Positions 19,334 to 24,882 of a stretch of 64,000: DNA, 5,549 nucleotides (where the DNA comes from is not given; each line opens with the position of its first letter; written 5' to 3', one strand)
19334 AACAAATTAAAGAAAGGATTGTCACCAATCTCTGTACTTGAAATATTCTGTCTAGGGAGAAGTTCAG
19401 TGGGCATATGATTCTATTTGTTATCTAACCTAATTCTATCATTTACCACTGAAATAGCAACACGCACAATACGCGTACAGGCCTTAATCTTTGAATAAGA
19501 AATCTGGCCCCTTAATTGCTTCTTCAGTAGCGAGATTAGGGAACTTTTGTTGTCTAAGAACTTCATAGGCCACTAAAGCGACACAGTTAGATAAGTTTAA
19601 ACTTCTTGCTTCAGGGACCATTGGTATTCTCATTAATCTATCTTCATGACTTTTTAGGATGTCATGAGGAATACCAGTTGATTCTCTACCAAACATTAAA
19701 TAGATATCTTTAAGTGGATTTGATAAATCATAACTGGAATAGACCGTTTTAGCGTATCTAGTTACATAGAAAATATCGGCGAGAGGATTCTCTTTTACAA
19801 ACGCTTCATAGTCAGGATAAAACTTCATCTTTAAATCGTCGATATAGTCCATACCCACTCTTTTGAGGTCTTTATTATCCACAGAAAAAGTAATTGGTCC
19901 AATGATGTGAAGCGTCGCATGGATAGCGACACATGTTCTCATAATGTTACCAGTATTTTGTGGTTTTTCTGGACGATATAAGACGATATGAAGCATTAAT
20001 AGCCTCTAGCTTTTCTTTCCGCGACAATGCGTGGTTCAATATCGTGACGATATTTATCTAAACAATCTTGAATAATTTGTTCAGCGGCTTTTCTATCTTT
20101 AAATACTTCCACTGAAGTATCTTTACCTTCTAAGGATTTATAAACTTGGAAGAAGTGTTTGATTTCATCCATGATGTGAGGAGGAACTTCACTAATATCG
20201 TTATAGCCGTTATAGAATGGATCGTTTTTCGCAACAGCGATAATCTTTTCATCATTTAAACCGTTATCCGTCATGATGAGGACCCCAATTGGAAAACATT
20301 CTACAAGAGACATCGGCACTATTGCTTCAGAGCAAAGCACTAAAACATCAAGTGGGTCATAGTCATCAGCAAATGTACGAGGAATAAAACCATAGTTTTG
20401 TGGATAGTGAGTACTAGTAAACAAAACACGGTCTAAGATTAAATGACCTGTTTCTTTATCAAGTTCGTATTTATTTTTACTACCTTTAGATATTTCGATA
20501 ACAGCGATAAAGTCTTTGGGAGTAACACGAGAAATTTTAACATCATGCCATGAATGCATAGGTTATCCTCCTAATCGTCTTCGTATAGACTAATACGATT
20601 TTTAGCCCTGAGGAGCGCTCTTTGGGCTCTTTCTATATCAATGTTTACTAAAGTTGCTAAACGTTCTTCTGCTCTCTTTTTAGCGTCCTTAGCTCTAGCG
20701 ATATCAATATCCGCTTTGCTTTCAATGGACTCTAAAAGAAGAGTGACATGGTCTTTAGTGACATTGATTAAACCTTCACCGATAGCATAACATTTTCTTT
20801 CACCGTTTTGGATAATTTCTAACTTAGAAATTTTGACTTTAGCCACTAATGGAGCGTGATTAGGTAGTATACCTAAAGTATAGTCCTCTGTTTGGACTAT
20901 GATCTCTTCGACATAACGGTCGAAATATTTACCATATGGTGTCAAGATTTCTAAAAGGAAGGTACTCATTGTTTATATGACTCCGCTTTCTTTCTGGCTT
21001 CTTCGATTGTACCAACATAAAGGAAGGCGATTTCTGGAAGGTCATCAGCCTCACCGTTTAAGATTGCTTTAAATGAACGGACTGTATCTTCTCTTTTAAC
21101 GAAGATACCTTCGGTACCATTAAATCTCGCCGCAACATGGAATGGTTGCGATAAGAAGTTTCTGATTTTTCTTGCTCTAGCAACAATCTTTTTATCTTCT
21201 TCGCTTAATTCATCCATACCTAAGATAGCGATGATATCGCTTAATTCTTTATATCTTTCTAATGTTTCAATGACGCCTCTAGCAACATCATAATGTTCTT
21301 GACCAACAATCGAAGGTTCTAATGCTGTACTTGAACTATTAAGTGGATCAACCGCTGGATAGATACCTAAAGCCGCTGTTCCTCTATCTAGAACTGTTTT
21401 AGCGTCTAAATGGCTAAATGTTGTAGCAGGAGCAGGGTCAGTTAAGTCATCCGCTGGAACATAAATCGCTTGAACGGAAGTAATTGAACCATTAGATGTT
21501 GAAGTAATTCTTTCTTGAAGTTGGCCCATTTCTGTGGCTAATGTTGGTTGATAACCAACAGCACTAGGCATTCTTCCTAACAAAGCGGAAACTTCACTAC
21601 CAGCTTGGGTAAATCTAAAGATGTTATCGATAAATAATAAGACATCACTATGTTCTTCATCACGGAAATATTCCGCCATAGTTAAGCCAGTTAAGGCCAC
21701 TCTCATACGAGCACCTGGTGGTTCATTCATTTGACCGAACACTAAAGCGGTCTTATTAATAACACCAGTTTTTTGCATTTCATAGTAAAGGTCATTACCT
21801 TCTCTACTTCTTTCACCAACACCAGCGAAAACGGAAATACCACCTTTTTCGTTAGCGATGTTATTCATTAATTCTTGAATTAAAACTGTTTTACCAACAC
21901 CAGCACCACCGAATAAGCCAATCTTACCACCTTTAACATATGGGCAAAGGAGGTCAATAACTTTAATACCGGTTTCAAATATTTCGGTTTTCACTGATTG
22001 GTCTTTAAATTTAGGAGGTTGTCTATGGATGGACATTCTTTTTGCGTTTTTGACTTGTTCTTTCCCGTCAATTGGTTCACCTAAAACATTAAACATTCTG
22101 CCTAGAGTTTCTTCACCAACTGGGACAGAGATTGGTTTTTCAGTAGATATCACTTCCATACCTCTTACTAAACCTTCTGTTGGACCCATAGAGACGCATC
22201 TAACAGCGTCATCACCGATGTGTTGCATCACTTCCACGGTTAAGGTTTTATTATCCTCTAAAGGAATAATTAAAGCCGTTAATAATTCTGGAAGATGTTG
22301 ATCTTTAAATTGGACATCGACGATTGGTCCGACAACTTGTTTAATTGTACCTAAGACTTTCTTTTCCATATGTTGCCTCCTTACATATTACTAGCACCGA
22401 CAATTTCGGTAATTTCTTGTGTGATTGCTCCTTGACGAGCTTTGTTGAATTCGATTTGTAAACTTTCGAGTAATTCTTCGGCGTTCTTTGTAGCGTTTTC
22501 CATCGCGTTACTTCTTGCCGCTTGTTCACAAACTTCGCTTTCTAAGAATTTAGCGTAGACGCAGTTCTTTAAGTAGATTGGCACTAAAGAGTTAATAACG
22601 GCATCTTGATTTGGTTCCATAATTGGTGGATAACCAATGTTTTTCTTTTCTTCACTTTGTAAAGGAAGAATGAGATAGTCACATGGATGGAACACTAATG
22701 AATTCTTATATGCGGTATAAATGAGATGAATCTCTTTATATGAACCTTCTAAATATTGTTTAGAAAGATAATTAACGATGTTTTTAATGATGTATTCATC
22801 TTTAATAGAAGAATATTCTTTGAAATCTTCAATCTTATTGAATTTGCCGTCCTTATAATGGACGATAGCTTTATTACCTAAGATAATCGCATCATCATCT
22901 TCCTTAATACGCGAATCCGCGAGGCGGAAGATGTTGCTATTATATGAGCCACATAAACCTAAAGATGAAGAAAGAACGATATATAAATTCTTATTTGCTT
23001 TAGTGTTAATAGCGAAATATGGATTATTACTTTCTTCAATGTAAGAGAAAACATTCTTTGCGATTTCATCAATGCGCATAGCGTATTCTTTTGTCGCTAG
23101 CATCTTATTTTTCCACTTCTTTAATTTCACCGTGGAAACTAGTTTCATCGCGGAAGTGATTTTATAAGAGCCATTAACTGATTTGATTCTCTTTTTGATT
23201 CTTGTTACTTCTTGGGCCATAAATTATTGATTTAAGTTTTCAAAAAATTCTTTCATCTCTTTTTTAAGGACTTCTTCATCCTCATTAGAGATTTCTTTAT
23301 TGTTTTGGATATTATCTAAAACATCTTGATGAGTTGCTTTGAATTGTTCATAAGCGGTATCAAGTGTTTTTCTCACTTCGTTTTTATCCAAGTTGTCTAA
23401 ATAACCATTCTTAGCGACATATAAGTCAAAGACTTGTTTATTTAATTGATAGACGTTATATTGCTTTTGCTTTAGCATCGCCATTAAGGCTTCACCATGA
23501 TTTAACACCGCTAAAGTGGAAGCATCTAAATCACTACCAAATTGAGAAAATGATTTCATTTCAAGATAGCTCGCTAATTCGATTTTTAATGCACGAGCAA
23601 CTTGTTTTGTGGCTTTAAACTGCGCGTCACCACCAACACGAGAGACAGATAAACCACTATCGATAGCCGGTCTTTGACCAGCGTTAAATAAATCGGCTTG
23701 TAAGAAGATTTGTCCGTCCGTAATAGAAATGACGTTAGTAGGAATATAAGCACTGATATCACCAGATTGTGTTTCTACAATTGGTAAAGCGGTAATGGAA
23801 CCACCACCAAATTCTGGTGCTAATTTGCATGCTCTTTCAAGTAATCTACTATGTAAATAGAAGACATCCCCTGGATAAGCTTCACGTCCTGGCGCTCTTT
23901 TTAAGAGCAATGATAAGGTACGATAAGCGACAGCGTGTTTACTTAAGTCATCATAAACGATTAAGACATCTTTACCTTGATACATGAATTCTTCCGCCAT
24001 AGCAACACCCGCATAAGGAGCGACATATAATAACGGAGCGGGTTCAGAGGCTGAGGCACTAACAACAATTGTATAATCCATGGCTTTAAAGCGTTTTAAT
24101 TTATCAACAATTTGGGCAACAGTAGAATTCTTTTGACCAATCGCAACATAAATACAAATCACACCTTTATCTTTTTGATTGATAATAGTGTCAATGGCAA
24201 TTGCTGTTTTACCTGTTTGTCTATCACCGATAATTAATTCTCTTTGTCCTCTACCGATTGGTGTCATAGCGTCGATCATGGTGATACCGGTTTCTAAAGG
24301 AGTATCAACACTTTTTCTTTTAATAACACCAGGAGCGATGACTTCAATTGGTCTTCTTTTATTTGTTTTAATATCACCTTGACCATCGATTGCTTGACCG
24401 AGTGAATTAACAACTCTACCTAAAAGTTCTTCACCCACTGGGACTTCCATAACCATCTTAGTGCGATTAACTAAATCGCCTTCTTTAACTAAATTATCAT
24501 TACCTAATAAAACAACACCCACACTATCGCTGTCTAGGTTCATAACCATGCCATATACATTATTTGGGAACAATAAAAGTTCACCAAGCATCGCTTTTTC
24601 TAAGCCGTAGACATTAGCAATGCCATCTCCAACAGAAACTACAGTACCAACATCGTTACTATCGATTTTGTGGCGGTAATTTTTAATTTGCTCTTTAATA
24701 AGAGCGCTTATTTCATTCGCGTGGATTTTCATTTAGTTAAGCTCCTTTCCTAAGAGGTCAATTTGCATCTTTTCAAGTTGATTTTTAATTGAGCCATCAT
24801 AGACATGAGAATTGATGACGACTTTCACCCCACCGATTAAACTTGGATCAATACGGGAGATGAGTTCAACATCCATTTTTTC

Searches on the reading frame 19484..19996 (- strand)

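Call 29: search_protein_families(library=pfam, proteins=[window:19484-19996:-], max_evalue=0.00001)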
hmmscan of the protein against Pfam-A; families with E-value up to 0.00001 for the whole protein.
window:19484-19996:- (170 aa): 1 family
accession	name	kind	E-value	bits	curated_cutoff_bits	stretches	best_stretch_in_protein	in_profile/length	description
PF00588.24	SpoU_methylase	-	1.1e-32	113.5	29.7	1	2-144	2-142/142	SpoU rRNA Methylase family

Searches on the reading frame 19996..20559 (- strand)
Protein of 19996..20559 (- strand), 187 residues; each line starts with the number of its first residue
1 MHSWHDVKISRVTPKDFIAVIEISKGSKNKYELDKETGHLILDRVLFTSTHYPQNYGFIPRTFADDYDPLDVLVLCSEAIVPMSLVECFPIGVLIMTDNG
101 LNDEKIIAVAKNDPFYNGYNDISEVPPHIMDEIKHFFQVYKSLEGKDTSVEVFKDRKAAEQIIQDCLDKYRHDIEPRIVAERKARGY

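Call 29: search_protein_families(library=pfam, proteins=[window:19996-20559:-], max_evalue=0.00001)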
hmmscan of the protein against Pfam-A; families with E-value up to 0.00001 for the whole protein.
window:19996-20559:- (187 aa): 1 family
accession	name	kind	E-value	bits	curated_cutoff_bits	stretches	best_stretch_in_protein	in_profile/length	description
PF00719.24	Pyrophosphatase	-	5.6e-60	202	23.5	1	19-170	1-152/153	Inorganic pyrophosphatase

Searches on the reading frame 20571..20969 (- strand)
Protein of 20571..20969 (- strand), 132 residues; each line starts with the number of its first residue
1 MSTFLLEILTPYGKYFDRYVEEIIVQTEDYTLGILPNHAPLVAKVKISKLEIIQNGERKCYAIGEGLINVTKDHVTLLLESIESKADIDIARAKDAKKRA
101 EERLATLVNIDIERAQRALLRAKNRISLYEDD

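Call 29: search_protein_families(library=pfam, proteins=[window:20571-20969:-], max_evalue=0.00001)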
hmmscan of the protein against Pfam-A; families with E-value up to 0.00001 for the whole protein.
window:20571-20969:- (132 aa): 2 families
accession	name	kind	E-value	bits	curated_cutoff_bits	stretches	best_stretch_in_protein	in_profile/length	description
PF02823.21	ATP-synt_DE_N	-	1.2e-18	67.3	27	1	6-81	3-79/80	ATP synthase, Delta/Epsilon chain, beta-sandwich domain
PF00401.25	ATP-synt_DE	-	1.9e-10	41.2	24.6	1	87-127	2-44/47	ATP synthase, Delta/Epsilon chain, long alpha-helix domain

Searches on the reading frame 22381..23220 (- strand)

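Call 29: search_protein_families(library=pfam, proteins=[window:22381-23220:-], max_evalue=0.00001)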
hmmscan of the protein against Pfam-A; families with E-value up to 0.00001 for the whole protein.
window:22381-23220:- (279 aa): 1 family
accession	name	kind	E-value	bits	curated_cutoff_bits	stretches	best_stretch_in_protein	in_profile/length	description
PF00231.24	ATP-synt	-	4e-73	247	39.9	1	6-276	3-281/285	ATP synthase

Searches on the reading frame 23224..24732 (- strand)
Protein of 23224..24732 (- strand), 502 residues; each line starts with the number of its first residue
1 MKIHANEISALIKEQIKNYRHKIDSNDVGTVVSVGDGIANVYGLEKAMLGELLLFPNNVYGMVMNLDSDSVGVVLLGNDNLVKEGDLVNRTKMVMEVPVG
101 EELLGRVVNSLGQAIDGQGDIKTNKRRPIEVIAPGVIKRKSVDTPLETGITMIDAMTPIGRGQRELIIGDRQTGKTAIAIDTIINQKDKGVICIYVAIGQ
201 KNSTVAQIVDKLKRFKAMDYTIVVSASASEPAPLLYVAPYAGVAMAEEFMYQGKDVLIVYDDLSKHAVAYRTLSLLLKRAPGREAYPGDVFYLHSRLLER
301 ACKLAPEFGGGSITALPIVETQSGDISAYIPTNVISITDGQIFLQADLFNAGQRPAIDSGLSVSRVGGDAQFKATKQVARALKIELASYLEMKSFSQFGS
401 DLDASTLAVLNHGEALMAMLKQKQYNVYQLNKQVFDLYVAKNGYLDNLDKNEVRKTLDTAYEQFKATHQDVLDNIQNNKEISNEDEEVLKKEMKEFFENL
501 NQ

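Call 29: search_protein_families(library=pfam, proteins=[window:23224-24732:-], max_evalue=0.00001)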
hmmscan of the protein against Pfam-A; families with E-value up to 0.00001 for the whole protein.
window:23224-24732:- (502 aa): 3 families
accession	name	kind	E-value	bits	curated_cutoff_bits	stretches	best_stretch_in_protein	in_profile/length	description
PF00006.31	ATP-synt_ab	-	1.8e-82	276.6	29.5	1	149-364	1-213/213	ATP synthase alpha/beta family, nucleotide-binding domain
PF00306.32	ATP-synt_ab_C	-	1.8e-36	125.7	27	1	371-496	1-126/126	ATP synthase alpha/beta chain, C terminal domain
PF02874.29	ATP-synt_ab_N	-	3.6e-14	53.4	20.9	1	26-91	3-68/69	ATP synthase alpha/beta family, beta-barrel domain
